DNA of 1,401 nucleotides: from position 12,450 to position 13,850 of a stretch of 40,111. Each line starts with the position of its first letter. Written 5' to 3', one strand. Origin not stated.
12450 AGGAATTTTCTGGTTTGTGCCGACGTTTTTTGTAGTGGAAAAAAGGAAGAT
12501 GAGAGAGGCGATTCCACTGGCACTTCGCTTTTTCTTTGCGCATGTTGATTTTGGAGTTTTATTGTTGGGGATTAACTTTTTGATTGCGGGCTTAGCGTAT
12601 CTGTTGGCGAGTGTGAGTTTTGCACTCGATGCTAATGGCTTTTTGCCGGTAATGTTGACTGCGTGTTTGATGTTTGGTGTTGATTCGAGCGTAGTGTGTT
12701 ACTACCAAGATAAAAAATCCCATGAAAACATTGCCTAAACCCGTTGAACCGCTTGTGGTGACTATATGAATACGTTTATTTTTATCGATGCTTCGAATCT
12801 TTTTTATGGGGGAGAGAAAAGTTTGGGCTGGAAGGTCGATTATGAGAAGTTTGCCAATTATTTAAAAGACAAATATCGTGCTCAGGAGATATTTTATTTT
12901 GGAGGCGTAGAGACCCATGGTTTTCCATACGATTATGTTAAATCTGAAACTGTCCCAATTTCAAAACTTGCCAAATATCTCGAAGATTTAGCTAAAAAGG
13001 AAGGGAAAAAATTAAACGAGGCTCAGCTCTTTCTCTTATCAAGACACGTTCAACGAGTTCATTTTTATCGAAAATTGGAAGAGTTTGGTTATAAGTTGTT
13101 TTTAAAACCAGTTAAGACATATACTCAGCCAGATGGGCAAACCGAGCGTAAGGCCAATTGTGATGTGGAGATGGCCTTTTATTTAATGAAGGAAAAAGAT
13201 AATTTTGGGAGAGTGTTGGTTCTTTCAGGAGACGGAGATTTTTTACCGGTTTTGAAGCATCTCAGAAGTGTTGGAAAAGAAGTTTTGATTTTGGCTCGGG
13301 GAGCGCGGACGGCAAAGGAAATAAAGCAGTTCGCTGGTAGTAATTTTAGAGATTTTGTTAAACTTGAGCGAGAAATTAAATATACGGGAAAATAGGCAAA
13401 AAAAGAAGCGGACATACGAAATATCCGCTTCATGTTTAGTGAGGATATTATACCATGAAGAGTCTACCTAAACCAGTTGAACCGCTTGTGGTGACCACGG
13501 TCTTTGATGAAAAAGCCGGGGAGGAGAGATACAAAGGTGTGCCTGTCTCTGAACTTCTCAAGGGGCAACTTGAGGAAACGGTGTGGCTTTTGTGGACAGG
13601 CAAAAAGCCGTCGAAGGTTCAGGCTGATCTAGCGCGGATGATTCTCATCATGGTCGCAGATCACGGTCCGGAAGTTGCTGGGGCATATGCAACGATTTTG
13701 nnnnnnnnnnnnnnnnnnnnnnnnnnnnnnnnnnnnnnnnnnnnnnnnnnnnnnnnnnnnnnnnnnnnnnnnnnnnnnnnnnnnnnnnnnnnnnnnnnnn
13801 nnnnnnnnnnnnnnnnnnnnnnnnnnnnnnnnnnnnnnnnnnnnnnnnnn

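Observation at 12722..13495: NYN-nuclease gene apparently inserted into the first 14 codons of ccl, flanked by a duplicated copy of the ccl 5' end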

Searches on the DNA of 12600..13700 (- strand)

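Call 26: search_rna_families(source=window, start=12600, end=13700, threshold=evalue, max_evalue=10, show_alignments=3)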
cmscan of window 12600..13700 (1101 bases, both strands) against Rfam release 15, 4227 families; matches with E-value up to 10: 6.
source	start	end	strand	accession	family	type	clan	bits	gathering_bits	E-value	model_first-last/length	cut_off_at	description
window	13394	13510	-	RF00558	L20_leader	Cis-reg; leader;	-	27.4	58.7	0.0054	1-127/127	no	Ribosomal protein L20 leader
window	13392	13465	-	RF00519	suhB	Gene; sRNA;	CL00108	25.3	41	0.0091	1-77/77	no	Makes More Granules Regulator RNA (mmgR)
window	12833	12916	+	RF00105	SNORD115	Gene; snRNA; snoRNA; CD-box;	-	16.4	39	8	1-82/82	no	Small nucleolar RNA SNORD115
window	12948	13010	+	RF02098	DGCR5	Gene; lncRNA;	-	16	50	4.8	1-49/49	no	DiGeorge syndrome critical region gene 5 conserved region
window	13453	13509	+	RF00571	SNORD65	Gene; snRNA; snoRNA; CD-box;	CL00057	14.9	41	3.4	1-73/73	no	Small nucleolar RNA SNORD65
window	12973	13016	+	RF00521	SAM_alpha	Cis-reg; riboswitch;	-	14.3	36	2.5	1-79/79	no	Alpha-proteobacteria SAM riboswitch aptamer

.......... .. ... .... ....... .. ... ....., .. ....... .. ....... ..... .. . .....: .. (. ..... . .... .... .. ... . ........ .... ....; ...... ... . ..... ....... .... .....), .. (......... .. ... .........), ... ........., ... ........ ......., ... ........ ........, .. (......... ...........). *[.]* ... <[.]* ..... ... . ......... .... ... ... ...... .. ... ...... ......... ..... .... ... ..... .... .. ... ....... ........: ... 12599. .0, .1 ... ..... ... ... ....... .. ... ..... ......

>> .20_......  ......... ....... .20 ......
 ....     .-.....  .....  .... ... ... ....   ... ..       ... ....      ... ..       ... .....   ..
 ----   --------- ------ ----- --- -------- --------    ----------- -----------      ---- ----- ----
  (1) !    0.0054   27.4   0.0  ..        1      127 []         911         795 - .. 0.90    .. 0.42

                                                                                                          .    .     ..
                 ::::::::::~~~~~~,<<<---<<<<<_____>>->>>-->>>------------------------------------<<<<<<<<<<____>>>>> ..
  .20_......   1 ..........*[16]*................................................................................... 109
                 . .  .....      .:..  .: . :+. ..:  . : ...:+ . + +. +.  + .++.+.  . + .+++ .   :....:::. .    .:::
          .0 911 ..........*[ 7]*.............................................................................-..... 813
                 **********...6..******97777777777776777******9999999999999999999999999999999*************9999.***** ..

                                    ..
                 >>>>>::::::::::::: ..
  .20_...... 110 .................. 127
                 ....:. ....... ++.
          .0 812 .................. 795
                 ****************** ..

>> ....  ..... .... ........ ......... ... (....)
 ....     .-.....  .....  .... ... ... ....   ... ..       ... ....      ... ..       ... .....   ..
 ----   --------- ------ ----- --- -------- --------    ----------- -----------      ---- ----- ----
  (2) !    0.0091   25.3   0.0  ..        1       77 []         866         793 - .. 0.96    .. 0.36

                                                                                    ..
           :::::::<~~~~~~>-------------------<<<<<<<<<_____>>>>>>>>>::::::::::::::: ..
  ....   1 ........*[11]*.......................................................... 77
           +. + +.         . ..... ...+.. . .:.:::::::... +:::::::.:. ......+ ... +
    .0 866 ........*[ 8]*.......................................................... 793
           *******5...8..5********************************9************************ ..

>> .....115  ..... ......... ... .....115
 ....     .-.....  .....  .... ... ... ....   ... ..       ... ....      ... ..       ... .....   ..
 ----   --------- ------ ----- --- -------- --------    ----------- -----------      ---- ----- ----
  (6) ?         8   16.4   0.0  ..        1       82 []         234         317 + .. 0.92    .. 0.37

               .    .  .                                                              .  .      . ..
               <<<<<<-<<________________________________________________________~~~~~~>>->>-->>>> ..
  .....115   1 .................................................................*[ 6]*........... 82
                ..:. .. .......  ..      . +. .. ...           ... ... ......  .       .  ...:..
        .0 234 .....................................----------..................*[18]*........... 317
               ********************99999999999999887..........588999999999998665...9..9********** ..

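Call 49: build_rna_model(alignment_id=A3, structure=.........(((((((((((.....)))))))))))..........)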
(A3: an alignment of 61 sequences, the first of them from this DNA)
Model R1 built from alignment A3 (61 sequences, 46 columns); structure: as given.
model positions 46; base pairs 11; branch points 0; effective number of sequences 17.79; information 1.197 bits per position. Calibrated on 0.2 Mb of random sequence (short: E-values are rough).
structure used (alignment columns):
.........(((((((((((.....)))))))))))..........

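Call 50: search_with_rna_model(model_id=R1, source=window, max_evalue=1, filters=off)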
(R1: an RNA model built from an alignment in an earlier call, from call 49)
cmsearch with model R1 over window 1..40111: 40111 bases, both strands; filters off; matches with E-value up to 1: 2.
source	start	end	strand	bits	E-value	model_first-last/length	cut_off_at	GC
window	13395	13440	-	65.2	2.3e-11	1-46/46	no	0.39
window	13405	13437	+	12.9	0.69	10-42/46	no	0.42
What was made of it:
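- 13395..13440 (-): Conserved small RNA: 5'-ACUAAACAUG tail, an 11-bp hairpin (13405-13431) with an invariant A-U / U·G step, then a U-run (plus 13398-13404). Covariance model R1 scores 65.2 bits (E 2e-11) on the minus strand against 12.9 bits on the plus strand (call 50).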
